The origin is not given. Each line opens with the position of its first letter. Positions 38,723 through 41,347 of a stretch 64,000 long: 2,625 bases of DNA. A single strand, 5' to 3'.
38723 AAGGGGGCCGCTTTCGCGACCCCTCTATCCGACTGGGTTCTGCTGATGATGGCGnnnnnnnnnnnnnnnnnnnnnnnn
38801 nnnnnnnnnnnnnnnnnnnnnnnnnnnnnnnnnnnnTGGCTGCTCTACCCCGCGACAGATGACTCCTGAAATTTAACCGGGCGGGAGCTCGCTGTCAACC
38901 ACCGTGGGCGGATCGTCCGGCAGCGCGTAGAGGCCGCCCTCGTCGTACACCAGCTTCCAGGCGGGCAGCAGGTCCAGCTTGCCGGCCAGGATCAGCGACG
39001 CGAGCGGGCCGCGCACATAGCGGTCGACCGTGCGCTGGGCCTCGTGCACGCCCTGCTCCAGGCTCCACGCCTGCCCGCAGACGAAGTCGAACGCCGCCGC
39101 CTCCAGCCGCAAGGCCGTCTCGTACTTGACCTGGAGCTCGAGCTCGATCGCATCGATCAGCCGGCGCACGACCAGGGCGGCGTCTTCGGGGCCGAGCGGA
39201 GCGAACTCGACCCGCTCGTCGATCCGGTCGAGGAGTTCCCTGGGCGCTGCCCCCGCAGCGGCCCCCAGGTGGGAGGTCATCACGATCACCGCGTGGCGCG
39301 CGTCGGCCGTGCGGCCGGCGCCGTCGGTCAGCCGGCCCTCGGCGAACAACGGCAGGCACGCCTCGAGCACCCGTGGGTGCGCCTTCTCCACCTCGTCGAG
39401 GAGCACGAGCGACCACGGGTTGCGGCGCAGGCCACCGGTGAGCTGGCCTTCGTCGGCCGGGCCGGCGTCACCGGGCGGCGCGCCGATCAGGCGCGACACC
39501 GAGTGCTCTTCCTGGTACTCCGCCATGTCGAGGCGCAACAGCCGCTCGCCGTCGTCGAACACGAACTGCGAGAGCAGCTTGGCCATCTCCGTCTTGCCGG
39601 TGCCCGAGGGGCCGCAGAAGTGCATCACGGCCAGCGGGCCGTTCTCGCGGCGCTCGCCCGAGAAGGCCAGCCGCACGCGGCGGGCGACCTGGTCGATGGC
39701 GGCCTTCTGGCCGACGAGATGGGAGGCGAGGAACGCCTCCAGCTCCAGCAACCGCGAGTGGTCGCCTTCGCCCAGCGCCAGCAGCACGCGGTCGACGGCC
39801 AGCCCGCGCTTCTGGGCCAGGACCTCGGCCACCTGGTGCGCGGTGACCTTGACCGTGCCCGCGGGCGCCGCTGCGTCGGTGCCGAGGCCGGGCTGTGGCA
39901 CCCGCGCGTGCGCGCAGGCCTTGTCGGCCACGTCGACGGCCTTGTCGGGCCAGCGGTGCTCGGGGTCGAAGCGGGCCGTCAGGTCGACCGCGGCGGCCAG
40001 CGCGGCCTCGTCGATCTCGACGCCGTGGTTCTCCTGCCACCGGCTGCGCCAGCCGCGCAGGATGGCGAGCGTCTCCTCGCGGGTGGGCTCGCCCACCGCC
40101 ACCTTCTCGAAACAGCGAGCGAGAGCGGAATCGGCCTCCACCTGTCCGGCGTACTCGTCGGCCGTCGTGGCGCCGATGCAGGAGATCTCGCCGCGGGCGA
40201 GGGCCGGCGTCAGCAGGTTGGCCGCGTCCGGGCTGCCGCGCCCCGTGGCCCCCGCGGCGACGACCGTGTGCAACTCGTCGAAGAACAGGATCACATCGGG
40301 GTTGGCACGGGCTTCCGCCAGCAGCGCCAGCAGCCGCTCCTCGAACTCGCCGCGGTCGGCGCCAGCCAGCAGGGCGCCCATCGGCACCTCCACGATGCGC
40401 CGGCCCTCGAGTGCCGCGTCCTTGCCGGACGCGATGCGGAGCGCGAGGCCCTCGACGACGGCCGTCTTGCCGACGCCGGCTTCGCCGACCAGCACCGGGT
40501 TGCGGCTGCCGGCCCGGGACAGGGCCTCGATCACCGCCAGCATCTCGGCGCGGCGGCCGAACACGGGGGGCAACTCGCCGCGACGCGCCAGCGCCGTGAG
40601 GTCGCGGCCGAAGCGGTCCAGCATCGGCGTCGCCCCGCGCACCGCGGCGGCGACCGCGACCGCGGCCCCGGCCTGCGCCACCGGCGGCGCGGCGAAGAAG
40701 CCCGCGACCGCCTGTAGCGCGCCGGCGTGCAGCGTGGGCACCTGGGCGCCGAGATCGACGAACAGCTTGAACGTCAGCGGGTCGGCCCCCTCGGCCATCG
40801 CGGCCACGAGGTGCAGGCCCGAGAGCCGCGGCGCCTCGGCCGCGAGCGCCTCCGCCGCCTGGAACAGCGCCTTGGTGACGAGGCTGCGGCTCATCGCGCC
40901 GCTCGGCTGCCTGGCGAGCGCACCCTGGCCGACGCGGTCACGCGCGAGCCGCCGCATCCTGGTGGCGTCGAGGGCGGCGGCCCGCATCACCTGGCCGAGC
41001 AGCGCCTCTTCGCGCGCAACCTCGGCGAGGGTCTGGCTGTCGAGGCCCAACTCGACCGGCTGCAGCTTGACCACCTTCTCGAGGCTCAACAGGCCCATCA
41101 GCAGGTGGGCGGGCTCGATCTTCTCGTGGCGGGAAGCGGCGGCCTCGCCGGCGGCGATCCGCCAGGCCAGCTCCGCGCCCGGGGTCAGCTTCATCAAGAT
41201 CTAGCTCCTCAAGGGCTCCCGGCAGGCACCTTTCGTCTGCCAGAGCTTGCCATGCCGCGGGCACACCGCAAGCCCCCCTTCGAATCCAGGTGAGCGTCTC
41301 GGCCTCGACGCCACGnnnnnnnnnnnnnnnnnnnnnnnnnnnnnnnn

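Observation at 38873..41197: Clp/Hsp100 ATPase in which both substrate-threading pore-loop tyrosines are replaced by Asp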

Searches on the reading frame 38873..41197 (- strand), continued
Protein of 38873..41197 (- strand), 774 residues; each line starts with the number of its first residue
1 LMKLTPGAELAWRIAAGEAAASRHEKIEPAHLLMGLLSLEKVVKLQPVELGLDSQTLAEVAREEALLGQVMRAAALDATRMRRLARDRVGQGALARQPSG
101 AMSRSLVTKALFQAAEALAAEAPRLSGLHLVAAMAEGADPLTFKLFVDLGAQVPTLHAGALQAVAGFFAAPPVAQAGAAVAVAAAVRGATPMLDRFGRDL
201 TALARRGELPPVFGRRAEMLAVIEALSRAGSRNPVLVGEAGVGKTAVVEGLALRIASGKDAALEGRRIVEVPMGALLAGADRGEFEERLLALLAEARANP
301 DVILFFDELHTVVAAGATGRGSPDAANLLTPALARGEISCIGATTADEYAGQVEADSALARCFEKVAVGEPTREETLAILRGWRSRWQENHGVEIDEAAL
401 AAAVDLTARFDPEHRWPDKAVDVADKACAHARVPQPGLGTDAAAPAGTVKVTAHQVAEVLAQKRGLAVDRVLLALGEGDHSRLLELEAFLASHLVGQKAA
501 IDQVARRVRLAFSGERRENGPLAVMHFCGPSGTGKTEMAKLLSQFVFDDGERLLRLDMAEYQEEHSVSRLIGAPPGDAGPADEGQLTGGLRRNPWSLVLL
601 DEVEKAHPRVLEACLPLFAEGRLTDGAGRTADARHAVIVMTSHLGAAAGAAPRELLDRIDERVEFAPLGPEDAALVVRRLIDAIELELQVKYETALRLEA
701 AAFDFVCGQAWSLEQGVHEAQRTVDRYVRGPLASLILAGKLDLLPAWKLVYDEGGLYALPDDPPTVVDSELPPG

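Call 82: search_protein_families(library=padloc, proteins=[P0001, P0002], max_evalue=0.001)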
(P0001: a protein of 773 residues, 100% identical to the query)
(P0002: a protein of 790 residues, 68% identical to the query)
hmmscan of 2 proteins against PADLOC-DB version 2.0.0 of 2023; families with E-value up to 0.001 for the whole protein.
P0001 (773 aa): 4 families
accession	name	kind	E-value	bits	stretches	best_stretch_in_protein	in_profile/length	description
PDLC04606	PDC-M37B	-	5.3e-28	96.3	1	480-696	133-349/390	-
PDLC03838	DolB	-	3.7e-22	77.1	1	481-696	129-334/375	-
PDLC04605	PDC-M37B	-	5.2e-22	76.6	1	526-683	309-470/518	-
PDLC00915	TRIP13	-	1.9e-05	22.2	1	234-314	67-148/302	TRIP13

P0002 (790 aa): 5 families
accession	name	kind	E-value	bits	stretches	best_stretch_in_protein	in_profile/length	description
PDLC04606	PDC-M37B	-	5.9e-32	109.3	1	479-644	132-295/390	-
PDLC04605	PDC-M37B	-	2.9e-25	87.3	1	525-644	308-425/518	-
PDLC03838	DolB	-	1.1e-24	85.5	1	482-646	130-281/375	-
PDLC00915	TRIP13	-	1.9e-06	25.5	0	233-313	67-147/302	TRIP13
PDLC04140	mad8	-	0.00012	19.7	0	524-566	30-70/314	mads_8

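Call 83: find_encoding_contigs(protein=P0223, flank=7000, max_places=1)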
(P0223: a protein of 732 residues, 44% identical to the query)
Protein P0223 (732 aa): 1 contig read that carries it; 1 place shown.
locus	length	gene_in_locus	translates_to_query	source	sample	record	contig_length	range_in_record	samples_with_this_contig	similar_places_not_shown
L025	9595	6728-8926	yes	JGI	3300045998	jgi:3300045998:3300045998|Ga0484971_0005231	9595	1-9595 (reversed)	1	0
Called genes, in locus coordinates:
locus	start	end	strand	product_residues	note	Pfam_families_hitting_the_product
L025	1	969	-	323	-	?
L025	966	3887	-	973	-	PF01326:PPDK_N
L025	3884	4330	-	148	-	PF00042:Globin (faint)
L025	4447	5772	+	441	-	PF01408:GFO_IDH_MocA, PF19051:GFO_IDH_MocA_C2, PF22725:GFO_IDH_MocA_C3 (weak)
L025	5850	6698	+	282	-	PF02621:VitK2_biosynth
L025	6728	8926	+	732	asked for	PF02861:Clp_N (faint), PF00004:AAA (faint), PF17871:AAA_lid_9, PF07724:AAA_2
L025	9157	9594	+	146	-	?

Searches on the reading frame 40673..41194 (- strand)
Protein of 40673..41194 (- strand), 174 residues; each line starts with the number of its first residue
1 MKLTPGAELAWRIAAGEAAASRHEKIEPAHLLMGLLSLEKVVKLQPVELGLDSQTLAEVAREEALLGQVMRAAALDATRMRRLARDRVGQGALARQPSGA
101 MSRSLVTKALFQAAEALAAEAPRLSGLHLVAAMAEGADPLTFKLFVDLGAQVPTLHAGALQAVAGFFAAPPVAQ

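Call 72: search_solved_structures(query=window:40673-41194:-, max_evalue=1, show_alignments=2)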
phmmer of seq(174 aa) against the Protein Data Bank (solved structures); distinct sequences matched with E-value up to 1: 3.
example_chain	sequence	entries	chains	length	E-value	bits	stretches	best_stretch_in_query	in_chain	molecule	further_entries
8etq_A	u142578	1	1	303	0.00074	23.3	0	17-62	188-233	k-cTRP5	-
2dyq_A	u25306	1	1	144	0.41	14.4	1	100-154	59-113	Amyloid beta A4 precursor protein-binding family B member 3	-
6ucr_A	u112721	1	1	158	0.96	13.2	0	3-56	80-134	Negative regulator of genetic competence ClpC/mecB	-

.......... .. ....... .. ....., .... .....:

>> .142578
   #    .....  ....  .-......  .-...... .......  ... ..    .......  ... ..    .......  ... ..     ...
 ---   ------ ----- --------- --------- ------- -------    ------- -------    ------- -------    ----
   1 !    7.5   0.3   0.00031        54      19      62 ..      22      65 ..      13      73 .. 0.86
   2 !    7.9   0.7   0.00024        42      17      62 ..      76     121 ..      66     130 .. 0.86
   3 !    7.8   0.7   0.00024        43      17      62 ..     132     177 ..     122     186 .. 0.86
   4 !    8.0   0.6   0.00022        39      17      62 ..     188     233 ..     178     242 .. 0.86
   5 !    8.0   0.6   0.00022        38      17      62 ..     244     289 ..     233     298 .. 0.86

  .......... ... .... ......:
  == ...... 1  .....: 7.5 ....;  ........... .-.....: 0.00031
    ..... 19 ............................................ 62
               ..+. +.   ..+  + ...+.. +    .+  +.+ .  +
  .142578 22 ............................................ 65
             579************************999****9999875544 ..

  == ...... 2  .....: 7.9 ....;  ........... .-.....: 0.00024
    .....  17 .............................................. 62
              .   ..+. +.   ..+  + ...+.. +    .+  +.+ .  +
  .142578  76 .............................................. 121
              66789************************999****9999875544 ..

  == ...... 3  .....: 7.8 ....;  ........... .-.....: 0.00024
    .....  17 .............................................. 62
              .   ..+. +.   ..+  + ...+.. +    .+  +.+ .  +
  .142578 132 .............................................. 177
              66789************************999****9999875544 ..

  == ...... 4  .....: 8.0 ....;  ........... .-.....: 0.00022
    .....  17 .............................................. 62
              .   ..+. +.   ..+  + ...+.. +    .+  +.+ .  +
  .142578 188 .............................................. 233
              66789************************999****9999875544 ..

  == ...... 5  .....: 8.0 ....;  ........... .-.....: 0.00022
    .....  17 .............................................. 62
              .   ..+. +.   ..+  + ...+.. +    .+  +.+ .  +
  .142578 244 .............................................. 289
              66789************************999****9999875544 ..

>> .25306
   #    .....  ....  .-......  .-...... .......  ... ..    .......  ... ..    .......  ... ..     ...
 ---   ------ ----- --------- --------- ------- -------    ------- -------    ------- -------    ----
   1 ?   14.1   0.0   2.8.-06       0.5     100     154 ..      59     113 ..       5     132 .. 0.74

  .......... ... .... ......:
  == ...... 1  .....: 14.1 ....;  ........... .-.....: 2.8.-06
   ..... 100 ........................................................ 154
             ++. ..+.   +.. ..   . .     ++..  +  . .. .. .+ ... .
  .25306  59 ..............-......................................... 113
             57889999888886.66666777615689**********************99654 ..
